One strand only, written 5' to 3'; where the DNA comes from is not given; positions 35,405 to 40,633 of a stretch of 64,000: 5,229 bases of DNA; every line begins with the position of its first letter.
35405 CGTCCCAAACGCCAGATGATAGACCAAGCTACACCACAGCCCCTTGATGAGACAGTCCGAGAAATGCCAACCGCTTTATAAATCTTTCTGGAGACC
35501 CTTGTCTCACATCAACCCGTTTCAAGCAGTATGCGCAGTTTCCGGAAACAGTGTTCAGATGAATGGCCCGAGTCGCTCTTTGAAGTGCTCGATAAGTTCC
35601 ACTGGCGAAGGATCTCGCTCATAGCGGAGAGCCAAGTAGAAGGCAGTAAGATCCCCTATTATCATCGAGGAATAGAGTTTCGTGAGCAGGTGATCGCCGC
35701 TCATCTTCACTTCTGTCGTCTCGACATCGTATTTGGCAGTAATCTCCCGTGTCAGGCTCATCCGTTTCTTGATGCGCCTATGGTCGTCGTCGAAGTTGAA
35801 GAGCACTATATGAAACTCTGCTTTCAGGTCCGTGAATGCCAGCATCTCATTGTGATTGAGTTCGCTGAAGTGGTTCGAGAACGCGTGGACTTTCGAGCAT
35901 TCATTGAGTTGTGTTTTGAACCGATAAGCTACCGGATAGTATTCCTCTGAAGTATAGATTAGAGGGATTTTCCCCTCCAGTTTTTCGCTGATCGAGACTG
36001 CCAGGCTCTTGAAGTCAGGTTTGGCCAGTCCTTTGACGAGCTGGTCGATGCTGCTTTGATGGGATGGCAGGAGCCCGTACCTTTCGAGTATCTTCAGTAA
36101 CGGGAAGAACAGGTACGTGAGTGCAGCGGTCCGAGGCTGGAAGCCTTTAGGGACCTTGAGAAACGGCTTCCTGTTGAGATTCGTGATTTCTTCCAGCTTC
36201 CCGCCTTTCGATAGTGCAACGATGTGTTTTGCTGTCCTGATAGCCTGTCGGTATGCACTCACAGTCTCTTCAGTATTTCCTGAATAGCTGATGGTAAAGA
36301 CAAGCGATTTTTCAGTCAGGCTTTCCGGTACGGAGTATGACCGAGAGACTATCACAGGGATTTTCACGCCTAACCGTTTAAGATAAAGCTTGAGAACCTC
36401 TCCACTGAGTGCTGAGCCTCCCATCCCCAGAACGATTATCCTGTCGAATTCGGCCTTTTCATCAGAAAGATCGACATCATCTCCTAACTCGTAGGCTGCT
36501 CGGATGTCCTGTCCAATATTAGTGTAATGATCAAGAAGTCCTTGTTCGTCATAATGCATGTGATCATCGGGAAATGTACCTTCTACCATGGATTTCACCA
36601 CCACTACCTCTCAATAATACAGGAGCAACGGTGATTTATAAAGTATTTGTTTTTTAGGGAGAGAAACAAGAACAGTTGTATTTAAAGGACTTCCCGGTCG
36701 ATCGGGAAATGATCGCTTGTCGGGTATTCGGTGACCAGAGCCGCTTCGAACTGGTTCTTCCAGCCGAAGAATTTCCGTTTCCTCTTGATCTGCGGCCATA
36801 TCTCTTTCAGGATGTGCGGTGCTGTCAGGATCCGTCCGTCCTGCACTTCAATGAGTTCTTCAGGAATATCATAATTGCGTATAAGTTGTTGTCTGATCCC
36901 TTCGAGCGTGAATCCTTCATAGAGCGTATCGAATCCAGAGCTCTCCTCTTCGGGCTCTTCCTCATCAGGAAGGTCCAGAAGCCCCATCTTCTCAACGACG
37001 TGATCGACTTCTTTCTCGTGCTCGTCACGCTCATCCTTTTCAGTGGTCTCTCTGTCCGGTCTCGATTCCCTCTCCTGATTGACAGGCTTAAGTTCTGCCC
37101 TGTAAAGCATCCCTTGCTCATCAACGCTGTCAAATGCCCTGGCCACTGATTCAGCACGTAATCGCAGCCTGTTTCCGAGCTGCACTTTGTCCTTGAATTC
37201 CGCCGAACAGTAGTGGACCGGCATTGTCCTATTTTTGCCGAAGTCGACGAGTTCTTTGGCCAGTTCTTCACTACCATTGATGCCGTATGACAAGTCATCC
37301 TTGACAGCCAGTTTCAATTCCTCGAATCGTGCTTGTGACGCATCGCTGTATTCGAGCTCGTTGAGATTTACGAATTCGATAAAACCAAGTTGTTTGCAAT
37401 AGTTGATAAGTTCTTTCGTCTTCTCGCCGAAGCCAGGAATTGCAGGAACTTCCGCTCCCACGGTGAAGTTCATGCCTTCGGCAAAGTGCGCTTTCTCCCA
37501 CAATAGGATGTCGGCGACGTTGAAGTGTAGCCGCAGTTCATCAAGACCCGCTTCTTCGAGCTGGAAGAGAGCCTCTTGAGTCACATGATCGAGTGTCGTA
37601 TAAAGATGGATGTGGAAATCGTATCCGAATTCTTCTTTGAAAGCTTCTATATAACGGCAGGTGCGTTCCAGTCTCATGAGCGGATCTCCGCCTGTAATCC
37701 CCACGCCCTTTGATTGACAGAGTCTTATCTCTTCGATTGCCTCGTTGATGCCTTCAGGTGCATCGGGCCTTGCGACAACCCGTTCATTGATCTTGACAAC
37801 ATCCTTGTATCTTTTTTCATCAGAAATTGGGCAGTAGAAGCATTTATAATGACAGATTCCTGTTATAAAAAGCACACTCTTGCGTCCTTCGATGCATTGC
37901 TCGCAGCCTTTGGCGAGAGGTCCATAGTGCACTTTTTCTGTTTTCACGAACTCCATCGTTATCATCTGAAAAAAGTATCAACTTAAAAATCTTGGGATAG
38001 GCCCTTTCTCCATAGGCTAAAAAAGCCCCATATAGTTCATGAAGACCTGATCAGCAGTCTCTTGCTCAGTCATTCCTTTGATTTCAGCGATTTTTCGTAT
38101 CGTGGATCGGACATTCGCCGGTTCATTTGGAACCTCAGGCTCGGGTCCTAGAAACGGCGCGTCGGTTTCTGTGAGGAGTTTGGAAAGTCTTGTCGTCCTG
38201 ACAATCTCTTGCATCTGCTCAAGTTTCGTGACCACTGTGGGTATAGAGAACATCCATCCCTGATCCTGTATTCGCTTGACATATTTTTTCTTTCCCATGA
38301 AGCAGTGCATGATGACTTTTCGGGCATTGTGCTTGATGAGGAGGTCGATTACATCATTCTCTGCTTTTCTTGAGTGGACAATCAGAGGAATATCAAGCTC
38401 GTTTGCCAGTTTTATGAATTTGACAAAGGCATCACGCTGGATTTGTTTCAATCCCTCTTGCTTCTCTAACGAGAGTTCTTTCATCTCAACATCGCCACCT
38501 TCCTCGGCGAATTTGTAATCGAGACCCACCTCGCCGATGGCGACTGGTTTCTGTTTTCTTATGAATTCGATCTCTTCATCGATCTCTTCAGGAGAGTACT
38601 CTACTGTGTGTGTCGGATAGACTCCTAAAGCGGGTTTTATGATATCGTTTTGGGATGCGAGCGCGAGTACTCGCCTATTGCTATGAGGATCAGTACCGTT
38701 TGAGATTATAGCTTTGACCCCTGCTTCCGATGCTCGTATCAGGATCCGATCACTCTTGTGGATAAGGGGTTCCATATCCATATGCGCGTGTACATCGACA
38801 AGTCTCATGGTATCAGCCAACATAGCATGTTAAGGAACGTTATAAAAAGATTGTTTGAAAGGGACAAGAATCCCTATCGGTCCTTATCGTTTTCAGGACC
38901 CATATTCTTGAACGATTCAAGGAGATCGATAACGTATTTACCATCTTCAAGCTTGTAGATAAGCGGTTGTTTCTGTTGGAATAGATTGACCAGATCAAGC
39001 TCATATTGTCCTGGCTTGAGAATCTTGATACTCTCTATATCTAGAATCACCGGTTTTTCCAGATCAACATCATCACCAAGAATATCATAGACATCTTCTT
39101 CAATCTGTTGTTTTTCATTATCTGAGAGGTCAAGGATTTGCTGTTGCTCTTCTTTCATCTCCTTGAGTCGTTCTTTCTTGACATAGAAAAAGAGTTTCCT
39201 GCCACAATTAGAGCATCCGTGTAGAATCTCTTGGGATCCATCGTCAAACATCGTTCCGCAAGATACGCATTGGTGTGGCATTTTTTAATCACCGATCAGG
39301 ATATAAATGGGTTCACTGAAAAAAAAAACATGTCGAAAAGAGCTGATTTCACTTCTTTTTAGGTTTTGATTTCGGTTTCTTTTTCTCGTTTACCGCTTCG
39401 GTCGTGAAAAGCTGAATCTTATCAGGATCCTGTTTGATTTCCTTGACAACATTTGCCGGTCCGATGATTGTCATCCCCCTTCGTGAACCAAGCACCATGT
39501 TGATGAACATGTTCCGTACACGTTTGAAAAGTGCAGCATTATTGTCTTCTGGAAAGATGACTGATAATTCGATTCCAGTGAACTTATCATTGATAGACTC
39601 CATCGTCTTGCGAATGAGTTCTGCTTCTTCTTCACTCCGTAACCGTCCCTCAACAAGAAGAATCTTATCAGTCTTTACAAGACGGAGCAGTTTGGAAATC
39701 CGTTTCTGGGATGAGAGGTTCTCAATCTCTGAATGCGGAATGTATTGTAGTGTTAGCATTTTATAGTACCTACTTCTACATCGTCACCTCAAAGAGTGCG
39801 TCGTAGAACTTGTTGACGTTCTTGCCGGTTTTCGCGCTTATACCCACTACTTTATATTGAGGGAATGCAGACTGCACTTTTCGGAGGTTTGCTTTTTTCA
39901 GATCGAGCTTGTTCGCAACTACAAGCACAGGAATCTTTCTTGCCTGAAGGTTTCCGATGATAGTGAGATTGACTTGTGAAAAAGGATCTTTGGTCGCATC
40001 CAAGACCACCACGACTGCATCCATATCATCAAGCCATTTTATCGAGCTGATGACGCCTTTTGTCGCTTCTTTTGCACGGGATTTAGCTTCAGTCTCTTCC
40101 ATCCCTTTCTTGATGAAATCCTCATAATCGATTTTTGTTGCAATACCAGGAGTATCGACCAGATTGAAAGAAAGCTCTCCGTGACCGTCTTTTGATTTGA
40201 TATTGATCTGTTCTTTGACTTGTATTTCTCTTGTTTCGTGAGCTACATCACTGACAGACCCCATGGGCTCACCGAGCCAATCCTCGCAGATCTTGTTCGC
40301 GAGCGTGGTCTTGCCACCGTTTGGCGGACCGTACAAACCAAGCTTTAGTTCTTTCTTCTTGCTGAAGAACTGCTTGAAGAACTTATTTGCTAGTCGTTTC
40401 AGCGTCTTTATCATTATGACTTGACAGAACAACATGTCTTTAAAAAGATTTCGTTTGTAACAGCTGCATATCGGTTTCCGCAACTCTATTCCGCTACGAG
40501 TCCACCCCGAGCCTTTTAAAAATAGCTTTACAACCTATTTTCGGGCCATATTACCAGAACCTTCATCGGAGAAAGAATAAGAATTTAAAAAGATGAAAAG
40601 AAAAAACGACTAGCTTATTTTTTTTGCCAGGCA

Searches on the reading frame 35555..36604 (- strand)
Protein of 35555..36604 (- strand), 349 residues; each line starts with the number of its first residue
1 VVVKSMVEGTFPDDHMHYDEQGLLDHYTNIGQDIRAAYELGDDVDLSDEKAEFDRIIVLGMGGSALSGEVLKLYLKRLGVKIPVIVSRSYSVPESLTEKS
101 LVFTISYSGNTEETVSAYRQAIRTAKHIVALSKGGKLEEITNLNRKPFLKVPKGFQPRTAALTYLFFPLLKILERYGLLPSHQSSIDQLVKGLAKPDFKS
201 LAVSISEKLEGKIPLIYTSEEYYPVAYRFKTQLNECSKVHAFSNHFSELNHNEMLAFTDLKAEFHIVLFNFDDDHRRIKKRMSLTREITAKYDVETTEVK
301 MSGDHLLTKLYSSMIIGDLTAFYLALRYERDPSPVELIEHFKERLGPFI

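Call 94: search_protein_families(library=pfam, proteins=[window:35555-36604:-], max_evalue=0.00001)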
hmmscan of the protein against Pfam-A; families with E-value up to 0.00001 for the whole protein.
window:35555-36604:- (349 aa): 2 families
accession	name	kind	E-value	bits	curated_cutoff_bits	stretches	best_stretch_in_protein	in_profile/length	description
PF10432.14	bact-PGI_C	-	1.9e-44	151.7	24.5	1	199-345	2-151/151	Bacterial phospho-glucose isomerase C-terminal SIS domain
PF01380.27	SIS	-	2.6e-10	40.7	25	1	54-132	6-87/131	SIS domain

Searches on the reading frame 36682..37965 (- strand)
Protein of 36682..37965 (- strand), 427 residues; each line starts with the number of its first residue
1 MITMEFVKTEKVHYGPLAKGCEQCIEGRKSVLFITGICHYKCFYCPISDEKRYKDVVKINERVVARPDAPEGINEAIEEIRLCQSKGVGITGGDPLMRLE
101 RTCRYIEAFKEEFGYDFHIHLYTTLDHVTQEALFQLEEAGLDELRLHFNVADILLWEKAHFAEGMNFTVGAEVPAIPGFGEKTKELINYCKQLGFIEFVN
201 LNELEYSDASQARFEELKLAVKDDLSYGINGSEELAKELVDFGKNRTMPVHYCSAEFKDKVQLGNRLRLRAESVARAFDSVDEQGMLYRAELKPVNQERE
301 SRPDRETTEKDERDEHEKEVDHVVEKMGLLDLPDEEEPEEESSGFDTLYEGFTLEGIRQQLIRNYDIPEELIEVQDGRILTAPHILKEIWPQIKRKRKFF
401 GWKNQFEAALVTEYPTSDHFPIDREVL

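Call 94: search_protein_families(library=pfam, proteins=[window:36682-37965:-], max_evalue=0.00001)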
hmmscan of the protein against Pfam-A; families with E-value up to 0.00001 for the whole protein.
window:36682-37965:- (427 aa): 1 family
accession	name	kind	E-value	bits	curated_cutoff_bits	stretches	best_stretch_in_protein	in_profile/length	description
PF04055.27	Radical_SAM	-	1.1e-10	42.3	29.5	1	34-152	3-113/166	Radical SAM superfamily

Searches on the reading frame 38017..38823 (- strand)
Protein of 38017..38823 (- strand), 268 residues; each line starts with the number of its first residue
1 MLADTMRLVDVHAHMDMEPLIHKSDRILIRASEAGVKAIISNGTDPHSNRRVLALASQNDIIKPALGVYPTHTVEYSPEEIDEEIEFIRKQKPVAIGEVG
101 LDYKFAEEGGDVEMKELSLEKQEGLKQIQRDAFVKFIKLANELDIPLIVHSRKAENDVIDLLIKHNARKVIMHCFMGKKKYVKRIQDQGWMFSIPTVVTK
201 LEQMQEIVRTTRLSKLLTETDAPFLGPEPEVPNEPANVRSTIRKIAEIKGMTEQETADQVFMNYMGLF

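Call 94: search_protein_families(library=pfam, proteins=[window:38017-38823:-], max_evalue=0.00001)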
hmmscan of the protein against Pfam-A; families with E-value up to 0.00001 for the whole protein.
window:38017-38823:- (268 aa): 1 family
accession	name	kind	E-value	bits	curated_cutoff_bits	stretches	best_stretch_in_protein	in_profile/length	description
PF01026.27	TatD_DNase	-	2.4e-62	211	27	1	9-268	1-252/253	TatD related DNase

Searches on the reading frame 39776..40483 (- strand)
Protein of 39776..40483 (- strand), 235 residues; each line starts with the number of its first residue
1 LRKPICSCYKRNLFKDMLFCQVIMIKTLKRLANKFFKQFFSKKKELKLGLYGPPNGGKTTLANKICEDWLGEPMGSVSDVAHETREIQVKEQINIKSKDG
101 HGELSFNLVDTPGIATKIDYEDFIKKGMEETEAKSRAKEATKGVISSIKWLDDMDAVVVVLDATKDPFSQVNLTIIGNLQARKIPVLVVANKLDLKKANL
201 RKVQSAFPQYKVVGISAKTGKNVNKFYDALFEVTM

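Call 94: search_protein_families(library=pfam, proteins=[window:39776-40483:-], max_evalue=0.00001)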
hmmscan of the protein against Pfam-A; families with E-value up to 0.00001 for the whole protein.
window:39776-40483:- (235 aa): 3 families
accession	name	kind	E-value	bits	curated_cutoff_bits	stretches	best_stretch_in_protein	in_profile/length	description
PF01926.29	MMR_HSR1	-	2.5e-14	53.8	21.9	1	48-192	2-113/113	50S ribosome-binding GTPase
PF00009.33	GTP_EFTU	-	6.2e-11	42.7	26.5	1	47-233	5-185/188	Elongation factor Tu GTP binding domain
PF02421.24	FeoB_N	-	2.9e-06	27.3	27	0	48-228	3-154/156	Ferrous iron transport protein B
